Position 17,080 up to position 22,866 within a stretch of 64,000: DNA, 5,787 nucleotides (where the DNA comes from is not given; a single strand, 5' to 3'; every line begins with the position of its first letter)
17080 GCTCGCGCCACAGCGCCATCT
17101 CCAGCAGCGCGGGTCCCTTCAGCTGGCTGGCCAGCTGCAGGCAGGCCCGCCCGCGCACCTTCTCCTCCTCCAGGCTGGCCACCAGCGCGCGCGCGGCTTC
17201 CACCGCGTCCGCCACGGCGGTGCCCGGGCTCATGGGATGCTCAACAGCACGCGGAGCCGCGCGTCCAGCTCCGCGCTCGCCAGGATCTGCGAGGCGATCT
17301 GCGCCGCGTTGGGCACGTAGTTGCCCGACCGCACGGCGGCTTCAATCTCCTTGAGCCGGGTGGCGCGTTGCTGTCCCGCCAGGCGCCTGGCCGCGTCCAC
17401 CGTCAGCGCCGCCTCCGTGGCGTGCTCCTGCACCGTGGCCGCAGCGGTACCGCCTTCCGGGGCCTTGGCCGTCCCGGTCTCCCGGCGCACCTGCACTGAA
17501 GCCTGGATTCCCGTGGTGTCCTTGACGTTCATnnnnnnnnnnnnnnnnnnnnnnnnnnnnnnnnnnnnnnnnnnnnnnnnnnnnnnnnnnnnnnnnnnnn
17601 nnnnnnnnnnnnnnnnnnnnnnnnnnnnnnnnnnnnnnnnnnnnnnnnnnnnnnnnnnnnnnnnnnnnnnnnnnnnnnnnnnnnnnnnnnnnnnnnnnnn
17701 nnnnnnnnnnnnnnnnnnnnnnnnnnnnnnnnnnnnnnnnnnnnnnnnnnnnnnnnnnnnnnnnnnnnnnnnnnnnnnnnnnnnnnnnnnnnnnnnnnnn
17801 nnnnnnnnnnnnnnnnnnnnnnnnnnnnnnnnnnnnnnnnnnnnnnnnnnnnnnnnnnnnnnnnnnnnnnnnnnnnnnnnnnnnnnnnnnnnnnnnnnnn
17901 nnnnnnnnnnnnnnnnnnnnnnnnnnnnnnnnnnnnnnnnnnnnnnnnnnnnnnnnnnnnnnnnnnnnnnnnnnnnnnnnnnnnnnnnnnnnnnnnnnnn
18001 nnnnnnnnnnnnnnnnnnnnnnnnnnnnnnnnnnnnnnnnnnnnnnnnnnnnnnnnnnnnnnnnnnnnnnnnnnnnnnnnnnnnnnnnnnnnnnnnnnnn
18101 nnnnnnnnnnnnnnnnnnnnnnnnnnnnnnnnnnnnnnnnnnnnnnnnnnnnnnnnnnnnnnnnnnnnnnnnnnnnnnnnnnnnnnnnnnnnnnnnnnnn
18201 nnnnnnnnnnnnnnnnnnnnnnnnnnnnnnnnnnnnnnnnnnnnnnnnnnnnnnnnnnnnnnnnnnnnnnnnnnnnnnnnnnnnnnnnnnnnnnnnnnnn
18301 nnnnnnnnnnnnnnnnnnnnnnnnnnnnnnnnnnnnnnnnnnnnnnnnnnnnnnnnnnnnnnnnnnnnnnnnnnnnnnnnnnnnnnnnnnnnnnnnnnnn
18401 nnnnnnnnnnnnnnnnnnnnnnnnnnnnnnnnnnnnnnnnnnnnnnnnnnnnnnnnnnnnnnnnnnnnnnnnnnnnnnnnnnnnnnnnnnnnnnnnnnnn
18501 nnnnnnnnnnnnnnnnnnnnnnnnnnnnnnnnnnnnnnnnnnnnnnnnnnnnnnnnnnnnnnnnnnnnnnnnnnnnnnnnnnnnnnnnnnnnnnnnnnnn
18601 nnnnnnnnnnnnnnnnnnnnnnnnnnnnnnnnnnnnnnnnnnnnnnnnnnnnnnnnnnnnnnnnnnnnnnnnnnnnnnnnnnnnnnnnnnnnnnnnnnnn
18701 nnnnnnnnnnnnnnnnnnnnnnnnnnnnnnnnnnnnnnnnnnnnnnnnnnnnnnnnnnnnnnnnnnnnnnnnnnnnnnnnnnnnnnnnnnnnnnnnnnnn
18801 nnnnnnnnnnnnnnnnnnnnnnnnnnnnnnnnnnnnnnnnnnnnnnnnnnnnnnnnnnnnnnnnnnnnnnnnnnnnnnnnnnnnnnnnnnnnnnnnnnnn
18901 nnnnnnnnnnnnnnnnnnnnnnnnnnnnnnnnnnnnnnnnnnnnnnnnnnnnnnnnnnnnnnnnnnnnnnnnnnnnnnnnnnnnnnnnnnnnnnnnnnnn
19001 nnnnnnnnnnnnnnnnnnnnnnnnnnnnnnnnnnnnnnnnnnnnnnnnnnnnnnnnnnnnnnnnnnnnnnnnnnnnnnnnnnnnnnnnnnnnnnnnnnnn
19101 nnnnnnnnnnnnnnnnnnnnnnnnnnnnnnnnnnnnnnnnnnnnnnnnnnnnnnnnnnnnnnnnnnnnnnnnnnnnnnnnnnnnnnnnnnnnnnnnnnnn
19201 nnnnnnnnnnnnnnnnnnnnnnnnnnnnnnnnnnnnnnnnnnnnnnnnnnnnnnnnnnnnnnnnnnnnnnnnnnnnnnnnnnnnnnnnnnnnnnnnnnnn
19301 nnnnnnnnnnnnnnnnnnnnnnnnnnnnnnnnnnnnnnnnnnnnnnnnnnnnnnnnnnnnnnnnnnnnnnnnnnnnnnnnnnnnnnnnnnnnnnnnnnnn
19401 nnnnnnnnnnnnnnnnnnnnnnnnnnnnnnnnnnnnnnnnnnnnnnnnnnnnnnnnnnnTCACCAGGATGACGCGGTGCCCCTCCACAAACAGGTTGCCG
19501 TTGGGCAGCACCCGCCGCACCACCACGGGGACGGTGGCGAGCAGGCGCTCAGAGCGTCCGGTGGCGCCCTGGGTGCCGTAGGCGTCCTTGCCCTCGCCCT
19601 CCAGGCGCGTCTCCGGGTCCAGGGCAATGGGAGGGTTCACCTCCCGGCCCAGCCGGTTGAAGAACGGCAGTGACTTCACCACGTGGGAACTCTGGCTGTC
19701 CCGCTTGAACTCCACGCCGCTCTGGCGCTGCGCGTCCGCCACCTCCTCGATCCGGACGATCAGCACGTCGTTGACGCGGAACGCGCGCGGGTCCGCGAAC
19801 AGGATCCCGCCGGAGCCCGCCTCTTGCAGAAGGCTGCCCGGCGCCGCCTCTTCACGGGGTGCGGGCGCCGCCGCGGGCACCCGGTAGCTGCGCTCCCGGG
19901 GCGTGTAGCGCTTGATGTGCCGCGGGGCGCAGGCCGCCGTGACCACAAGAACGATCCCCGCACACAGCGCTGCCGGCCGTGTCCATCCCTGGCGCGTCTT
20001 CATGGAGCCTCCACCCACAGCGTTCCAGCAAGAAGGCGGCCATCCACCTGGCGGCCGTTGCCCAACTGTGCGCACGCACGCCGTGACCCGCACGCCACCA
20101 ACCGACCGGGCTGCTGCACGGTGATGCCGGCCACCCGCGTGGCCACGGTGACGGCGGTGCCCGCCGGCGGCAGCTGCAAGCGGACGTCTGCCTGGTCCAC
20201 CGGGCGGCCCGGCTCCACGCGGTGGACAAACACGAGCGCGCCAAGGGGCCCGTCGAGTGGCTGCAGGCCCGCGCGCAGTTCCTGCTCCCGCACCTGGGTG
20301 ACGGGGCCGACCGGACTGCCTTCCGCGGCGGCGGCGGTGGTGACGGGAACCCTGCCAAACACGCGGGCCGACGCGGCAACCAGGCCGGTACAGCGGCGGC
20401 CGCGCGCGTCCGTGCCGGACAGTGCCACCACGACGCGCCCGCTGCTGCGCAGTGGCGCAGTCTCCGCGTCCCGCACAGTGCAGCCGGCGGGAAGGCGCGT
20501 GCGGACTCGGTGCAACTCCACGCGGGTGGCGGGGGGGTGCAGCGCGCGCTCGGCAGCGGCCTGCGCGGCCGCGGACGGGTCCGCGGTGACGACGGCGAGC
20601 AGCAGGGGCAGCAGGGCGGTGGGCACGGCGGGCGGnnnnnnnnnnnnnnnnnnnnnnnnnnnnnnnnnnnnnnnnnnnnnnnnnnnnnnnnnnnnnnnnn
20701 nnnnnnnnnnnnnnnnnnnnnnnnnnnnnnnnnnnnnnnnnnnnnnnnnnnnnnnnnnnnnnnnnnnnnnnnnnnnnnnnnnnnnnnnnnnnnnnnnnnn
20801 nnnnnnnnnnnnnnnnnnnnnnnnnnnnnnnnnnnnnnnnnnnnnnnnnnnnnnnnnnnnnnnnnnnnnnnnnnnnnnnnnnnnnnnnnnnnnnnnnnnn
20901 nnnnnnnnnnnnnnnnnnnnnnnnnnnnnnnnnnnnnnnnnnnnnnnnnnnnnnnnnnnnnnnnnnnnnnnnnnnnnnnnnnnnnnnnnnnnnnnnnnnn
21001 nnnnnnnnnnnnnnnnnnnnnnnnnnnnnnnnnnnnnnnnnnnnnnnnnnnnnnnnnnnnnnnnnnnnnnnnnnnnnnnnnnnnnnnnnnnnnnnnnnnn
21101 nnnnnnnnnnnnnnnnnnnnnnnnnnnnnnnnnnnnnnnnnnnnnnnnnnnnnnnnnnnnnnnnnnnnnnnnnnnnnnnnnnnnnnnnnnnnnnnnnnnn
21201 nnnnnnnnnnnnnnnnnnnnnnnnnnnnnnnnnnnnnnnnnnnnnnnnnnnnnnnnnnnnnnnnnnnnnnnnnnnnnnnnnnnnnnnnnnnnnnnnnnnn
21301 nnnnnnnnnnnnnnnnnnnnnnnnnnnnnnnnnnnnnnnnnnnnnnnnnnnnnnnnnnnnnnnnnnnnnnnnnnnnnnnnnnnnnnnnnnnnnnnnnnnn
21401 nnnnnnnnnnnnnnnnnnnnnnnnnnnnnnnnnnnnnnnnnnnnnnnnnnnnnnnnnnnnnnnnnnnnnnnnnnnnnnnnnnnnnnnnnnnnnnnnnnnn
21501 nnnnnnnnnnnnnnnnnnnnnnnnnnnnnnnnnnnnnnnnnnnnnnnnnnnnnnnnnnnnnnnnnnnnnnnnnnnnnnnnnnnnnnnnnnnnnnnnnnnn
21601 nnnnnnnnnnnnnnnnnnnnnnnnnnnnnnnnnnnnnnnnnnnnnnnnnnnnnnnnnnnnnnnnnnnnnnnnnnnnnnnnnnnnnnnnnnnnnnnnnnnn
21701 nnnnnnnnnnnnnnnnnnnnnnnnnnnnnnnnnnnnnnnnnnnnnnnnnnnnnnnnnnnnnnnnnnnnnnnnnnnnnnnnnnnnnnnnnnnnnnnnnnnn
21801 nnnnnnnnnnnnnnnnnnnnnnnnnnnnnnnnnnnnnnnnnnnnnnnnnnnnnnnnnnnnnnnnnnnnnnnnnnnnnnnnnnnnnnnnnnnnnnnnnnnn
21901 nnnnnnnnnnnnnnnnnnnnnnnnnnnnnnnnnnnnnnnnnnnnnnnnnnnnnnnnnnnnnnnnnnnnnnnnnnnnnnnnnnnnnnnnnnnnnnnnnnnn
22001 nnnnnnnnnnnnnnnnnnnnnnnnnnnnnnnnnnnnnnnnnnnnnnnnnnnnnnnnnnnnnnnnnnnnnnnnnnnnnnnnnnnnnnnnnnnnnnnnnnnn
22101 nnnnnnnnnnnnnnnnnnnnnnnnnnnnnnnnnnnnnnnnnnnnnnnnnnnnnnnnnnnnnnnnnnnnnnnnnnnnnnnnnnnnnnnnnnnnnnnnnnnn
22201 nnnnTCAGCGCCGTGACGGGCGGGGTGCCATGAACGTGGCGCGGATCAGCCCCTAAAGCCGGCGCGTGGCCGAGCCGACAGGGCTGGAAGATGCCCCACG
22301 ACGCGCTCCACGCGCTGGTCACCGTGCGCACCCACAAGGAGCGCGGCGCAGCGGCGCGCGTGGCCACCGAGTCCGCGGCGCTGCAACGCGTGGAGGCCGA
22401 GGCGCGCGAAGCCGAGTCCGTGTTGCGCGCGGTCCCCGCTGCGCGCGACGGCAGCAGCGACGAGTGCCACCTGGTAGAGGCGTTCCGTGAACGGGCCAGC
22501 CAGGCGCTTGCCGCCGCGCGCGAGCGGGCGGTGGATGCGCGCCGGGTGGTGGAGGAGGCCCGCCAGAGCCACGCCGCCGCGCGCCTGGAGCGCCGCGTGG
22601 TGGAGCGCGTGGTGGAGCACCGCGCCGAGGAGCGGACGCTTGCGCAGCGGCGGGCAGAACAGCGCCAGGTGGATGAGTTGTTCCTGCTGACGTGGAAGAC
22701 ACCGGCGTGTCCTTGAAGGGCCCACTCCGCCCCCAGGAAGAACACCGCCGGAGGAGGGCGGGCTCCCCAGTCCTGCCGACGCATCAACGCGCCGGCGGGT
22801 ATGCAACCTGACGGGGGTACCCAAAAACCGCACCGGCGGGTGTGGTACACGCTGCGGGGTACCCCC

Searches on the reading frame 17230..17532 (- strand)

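Call 69: search_protein_families(library=pfam, proteins=[window:17230-17532:-], max_evalue=0.01)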
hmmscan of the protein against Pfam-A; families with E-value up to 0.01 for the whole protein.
window:17230-17532:- (100 aa): 1 family
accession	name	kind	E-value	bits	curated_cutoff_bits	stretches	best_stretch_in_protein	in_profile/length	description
PF04316.19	FlgM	-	0.0003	21.4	25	1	48-84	19-54/55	Anti-sigma-28 factor, FlgM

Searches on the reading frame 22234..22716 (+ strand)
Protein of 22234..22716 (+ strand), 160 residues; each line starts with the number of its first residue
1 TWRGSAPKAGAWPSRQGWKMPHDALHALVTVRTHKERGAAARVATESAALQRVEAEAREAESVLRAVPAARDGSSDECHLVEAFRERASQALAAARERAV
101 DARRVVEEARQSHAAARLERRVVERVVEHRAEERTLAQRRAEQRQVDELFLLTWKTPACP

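Call 13: search_protein_families(library=pfam, proteins=[window:22234-22716:+], max_evalue=0.001)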
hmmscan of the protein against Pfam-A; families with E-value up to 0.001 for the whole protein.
window:22234-22716:+ (160 aa): 1 family
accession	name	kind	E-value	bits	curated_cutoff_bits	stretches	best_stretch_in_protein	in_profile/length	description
PF02050.21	FliJ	-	8.4e-10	39.4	28.4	1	42-153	6-122/123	Flagellar FliJ protein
